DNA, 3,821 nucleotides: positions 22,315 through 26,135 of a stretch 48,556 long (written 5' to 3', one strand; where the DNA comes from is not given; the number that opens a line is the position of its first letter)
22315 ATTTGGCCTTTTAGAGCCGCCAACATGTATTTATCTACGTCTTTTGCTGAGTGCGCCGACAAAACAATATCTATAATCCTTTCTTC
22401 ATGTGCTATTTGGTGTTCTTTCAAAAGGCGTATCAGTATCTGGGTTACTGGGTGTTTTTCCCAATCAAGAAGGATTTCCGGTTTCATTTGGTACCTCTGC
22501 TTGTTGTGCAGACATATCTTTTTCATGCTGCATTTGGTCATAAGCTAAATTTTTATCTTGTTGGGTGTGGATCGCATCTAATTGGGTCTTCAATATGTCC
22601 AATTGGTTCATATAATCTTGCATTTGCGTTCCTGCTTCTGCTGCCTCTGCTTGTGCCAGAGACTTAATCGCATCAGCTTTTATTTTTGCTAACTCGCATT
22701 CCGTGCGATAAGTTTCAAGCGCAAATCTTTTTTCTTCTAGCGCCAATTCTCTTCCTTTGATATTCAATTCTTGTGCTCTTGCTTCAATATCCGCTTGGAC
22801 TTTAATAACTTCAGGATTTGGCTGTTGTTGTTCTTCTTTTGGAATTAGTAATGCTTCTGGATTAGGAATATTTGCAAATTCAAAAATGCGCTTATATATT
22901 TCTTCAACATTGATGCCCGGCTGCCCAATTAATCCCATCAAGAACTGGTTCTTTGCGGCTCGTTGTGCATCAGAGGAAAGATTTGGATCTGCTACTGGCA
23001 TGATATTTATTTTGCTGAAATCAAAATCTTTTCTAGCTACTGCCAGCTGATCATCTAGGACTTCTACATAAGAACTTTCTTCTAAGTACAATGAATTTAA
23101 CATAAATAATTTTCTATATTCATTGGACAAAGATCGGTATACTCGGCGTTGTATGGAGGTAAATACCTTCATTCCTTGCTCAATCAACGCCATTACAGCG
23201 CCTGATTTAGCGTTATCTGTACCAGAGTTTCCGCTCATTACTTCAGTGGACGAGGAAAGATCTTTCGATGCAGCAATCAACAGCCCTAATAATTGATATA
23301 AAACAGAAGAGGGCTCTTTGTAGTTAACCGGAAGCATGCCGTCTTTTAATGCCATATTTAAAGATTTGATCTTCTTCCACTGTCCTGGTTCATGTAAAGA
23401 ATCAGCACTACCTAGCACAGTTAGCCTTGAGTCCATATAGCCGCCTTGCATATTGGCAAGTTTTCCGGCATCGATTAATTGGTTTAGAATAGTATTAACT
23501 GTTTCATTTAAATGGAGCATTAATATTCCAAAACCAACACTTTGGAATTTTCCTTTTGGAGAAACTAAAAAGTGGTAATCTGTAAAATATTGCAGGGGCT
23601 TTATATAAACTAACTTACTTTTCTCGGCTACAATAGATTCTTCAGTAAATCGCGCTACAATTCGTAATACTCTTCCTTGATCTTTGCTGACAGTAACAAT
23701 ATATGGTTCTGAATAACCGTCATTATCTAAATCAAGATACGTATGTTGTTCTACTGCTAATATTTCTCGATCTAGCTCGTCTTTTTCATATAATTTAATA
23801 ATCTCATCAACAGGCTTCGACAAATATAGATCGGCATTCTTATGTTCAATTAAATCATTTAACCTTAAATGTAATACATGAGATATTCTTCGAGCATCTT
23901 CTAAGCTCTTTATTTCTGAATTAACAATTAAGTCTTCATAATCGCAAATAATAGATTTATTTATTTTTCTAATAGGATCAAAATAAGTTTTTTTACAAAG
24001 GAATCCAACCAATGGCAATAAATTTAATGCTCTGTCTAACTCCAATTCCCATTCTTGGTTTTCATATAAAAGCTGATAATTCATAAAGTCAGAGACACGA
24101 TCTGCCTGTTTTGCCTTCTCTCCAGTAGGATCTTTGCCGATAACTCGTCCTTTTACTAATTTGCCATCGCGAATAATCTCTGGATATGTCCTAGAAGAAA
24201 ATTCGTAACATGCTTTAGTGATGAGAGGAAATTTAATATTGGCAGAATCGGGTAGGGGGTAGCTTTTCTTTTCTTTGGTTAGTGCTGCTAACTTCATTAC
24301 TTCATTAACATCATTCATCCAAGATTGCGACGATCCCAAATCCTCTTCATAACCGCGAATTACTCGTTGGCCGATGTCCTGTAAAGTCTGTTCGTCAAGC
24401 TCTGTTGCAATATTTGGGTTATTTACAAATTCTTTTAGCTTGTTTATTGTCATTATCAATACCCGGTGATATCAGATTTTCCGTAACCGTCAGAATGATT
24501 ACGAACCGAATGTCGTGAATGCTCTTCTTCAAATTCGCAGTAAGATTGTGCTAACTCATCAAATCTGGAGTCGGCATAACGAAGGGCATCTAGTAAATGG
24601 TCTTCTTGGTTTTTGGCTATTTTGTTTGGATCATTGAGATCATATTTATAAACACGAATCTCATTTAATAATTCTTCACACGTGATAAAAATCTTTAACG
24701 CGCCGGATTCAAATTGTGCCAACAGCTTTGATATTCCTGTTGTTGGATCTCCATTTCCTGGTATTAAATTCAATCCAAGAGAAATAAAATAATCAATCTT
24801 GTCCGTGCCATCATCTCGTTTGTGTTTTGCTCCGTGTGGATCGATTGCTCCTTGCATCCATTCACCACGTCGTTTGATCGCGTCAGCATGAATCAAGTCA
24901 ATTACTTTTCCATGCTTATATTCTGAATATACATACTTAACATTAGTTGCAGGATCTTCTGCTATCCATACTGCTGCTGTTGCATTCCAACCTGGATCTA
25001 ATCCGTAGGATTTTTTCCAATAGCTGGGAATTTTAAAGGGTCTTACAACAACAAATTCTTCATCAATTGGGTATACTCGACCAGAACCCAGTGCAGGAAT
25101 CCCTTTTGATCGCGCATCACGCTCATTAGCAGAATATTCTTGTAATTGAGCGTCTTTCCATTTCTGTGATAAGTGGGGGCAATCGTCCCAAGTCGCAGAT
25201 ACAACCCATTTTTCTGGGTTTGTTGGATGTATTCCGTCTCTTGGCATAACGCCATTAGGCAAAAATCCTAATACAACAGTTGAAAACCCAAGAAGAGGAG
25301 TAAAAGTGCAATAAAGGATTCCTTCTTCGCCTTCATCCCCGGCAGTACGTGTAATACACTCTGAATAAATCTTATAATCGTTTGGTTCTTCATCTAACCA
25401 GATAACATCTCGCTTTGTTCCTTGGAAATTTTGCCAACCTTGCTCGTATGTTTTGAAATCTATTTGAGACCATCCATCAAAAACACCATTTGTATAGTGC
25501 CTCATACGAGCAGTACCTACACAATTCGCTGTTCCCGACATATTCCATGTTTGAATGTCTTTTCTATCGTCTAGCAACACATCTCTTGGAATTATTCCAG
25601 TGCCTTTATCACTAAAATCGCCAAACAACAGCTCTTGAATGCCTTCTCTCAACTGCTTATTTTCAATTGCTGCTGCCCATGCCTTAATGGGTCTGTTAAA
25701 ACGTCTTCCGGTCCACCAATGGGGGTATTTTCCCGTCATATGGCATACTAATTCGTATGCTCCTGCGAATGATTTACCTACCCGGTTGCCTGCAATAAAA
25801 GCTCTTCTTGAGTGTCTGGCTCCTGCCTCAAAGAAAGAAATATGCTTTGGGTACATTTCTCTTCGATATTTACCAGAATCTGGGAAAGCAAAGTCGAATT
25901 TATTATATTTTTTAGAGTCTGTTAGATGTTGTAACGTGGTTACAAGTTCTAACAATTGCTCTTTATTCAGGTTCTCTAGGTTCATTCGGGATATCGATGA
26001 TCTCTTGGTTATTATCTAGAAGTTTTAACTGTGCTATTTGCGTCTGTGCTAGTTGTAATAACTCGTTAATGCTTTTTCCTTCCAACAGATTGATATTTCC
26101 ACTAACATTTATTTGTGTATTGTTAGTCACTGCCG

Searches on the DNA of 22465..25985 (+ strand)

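Call 8: search_dna_similar(query=window:22465-25985:+, collection=phages, mode=distant, max_rows=20)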
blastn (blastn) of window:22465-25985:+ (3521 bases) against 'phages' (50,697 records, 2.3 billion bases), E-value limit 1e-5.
No match.

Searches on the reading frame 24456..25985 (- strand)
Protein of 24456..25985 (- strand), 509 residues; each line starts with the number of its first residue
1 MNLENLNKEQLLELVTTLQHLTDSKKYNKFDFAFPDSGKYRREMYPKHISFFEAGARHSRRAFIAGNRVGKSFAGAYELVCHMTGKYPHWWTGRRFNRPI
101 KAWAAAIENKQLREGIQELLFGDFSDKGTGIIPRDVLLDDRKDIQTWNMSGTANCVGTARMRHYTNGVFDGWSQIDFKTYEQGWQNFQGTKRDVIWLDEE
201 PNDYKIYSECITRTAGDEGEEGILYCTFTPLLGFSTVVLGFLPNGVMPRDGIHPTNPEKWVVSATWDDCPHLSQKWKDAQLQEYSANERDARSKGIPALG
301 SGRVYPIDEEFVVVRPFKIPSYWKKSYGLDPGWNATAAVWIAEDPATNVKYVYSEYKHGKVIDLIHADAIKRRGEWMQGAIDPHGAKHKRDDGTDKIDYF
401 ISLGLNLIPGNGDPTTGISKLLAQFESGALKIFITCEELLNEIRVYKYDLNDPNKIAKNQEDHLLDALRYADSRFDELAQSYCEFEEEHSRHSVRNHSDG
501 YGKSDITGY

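Call 15: search_protein_families(library=pfam, proteins=[window:24456-25985:-], max_evalue=0.01)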
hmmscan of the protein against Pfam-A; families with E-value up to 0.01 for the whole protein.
window:24456-25985:- (509 aa): 3 families
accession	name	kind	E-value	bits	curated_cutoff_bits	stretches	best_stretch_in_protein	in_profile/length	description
PF03237.21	Terminase_6N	-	1.6e-23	83.9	22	1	63-309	2-212/215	Terminase large subunit, T4likevirus-type, N-terminal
PF17289.8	Terminase_6C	-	1.7e-09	38.3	22.6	1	328-471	2-151/155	Terminase RNaseH-like domain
PF24422.1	DUF7552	-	0.003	18.2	27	1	74-115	16-57/76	Domain of unknown function (DUF7552)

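Call 16: search_protein_families(library=phrogs, proteins=[window:24456-25985:-], max_evalue=0.01)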
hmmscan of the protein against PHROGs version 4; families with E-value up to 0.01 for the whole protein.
window:24456-25985:- (509 aa): 5 families
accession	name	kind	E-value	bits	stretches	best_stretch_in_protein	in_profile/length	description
phrog_31467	-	unknown function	1.4e-49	169.9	1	8-278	6-259/261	-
phrog_2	-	head and packaging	4.7e-27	96.1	1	43-471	265-588/807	terminase large subunit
phrog_5653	-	head and packaging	2.4e-19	70.8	1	300-472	6-177/199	terminase large subunit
phrog_30463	-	unknown function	4e-06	28.4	1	415-471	16-69/101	-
phrog_6672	-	head and packaging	0.00013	22.5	1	431-471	81-125/145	terminase large subunit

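Call 18: find_related_loci(query=window:24456-25985:-, collection=viral_contigs, flank=8000)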
Query window:24456-25985:- (509 aa) in viral_contigs; peptide patterns used: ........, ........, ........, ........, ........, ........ (x = any residue, [..] = any of these).
4 stretches matched a pattern; 3 encode a relative of the query (tblastn E <= 1e-3); 3 distinct loci.
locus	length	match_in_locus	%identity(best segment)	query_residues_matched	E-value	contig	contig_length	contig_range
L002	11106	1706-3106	39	1-470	1e-98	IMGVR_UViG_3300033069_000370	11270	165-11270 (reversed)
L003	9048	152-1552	39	1-470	1e-98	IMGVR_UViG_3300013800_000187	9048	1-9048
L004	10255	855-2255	39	1-470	1e-98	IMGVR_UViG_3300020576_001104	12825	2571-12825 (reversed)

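Call 49: find_homologous_proteins(query=window:24456-25985:-, max_evalue=1e-60)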
Query window:24456-25985:- (509 aa): 2537 proteins with E <= 1e-60 among 8000 candidates; the best 120 are listed.
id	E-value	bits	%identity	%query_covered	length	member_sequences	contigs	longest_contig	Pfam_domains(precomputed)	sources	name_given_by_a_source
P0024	0.0e+0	1218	100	100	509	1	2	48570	PF17289.9,PF03237.22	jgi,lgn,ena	-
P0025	4.8e-234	796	65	99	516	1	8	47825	PF03237.22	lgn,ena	-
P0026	7.6e-222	756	61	100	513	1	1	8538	PF17289.9,PF03237.22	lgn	-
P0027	9.4e-221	752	61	99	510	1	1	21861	PF03237.22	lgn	-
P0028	2.0e-204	699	58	100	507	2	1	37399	PF17289.9,PF03237.22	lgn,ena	-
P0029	2.7e-202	691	57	100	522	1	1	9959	PF03237.22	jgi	jgi:phage terminase large subunit-like protein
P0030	1.5e-201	689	58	99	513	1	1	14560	PF17289.9,PF03237.22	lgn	-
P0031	1.2e-197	676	56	100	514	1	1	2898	PF03237.22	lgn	-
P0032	5.8e-196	671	56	100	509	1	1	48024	PF17289.9,PF03237.22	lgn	-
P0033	8.8e-195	667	55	99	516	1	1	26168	PF03237.22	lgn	-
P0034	1.7e-194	666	57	94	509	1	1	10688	PF17289.9,PF03237.22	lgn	-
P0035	1.2e-193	663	56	100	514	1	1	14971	PF17289.9,PF03237.22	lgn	-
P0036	5.5e-193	661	59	91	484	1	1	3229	PF17289.9,PF03237.22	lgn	-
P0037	7.1e-191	654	54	100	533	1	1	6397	PF17289.9,PF03237.22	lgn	-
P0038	1.5e-190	653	56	99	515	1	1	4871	PF03237.22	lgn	-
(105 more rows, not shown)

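Call 50: find_encoding_contigs(protein=P0025, flank=10000, max_places=4)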
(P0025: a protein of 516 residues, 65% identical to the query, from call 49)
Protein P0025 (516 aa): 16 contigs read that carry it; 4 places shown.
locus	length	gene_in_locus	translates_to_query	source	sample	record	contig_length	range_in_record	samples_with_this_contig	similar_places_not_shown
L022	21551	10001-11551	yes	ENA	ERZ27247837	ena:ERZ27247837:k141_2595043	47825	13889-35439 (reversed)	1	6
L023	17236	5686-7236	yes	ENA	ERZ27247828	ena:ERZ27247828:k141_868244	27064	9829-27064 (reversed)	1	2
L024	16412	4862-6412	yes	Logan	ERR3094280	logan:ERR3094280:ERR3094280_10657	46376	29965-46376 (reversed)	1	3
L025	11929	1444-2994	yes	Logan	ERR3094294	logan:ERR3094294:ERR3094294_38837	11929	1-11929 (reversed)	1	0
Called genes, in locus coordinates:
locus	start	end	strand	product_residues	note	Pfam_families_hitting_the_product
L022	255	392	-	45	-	-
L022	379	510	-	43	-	-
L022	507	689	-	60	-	-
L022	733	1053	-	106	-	-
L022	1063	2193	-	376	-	PF20530:DUF6745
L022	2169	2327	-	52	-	-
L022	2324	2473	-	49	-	-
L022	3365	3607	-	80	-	-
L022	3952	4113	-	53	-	-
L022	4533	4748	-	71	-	-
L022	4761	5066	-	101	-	PF14334:DUF4390 (weak)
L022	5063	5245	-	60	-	-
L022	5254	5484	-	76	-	-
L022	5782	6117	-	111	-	PF23864:DUF7222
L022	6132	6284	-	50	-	-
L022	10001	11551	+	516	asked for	PF03237:Terminase_6N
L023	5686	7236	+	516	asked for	PF03237:Terminase_6N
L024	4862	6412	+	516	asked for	PF03237:Terminase_6N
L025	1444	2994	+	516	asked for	PF03237:Terminase_6N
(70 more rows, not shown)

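Call 51: find_encoding_contigs(protein=P0027, flank=10000, max_places=2)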
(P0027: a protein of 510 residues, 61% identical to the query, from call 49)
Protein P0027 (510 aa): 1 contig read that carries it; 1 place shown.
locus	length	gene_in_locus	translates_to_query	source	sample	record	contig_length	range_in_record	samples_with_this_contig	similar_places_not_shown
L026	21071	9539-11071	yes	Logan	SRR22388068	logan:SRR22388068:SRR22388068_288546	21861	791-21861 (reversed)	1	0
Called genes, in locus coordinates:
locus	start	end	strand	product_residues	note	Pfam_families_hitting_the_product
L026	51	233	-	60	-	-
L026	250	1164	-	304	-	PF07724:AAA_2, PF00004:AAA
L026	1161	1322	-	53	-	-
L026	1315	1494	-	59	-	-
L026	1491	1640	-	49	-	-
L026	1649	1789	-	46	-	-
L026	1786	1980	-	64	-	-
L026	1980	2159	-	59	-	-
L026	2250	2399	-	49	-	-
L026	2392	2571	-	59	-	-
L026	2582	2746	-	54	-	-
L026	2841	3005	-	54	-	-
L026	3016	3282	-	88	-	-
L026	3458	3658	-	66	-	-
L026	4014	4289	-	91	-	PF26096:DUF8033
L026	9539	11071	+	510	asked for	PF03237:Terminase_6N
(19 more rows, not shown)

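Call 63: search_dna_similar(query=window:24456-25985:-, collection=phages, mode=protein, max_rows=15)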
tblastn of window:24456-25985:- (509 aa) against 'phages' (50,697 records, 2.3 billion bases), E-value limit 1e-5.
Records with a match: 436; places in all: 439; records where one place covers at least 80% of the query: 398.
Best place of each record, by identity: <60% 436.
By first word of the organism name: Pseudomonas 111; Escherichia 101; Salmonella 98; Vibrio 18; Aeromonas 11; Caudoviricetes 10; Proteus 10; Enterobacteria 10; Arthrobacter 8; Cronobacter 6; and 26 more.
By host as written in the record: Escherichia coli 62; Pseudomonas aeruginosa 39; - 34; Salmonella enterica subsp. enterica serovar Typhimurium 21; Salmonella sp. 17; Pseudomonas aeruginosa PAO1 16; Salmonella enterica 11; Aeromonas hydrophila 9; and 135 more.
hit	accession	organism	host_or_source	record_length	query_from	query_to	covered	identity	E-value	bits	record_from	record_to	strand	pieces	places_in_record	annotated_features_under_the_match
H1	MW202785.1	Caudoviricetes sp.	Manatee Spring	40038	34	501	89%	44.5%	2e-50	377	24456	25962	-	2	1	large terminase protein (x2)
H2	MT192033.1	Chlorobiaceae phage CV-1-33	Chlorobiaceae bacterium strain GSB-B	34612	25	471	88%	41.3%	4e-100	336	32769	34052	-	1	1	hypothetical protein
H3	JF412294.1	EBPR podovirus 1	-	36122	34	480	88%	40.8%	2e-106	354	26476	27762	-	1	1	gp39: TerL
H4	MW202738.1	Caudoviricetes sp.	Manatee Spring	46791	18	471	89%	39.5%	2e-97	328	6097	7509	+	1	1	large terminase protein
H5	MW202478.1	Caudoviricetes sp.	Manatee Spring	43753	23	465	87%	39.5%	2e-93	317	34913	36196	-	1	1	large terminase protein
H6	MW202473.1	Caudoviricetes sp.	Manatee Spring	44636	23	470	88%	37.9%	5e-87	298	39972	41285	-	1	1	large terminase protein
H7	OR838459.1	Stenotrophomonas phage StenR_269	Stenotrophomonas rhizophila CEMTC 4565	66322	34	471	86%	38.2%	2e-86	296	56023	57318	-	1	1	terminase large subunit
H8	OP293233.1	Escherichia phage E20-1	Escherichia coli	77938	25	506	95%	33.7%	5e-62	225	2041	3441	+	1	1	terminase large subunit (x3)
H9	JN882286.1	Cronobacter phage vB_CsaP_GAP52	Cronobacter sakazakii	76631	15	471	90%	35.5%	3e-73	258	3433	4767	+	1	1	terminase large subunit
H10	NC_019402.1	Cronobacter phage vB_CsaP_GAP52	Cronobacter sakazakii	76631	15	471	90%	35.5%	3e-73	258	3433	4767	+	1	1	terminase large subunit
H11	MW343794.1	Cronobacter phage A24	Cronobacter sp.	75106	15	471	90%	35.3%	3e-72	255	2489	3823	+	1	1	terminase large subunit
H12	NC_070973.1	Cronobacter phage A24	Cronobacter sp.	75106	15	471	90%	35.3%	3e-72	255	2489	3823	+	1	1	terminase large subunit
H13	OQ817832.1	Achromobacter phage CF418P1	Achromobacter sp.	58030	39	470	85%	36.9%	3e-72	255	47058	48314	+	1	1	terminase large subunit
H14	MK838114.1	Aeromonas phage LAh_8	Aeromonas hydrophila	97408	25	471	88%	35.7%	6e-71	251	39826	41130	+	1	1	putative terminase large subunit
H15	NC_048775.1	Aeromonas phage LAh_8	Aeromonas hydrophila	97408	25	471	88%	35.7%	6e-71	251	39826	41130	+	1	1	putative terminase large subunit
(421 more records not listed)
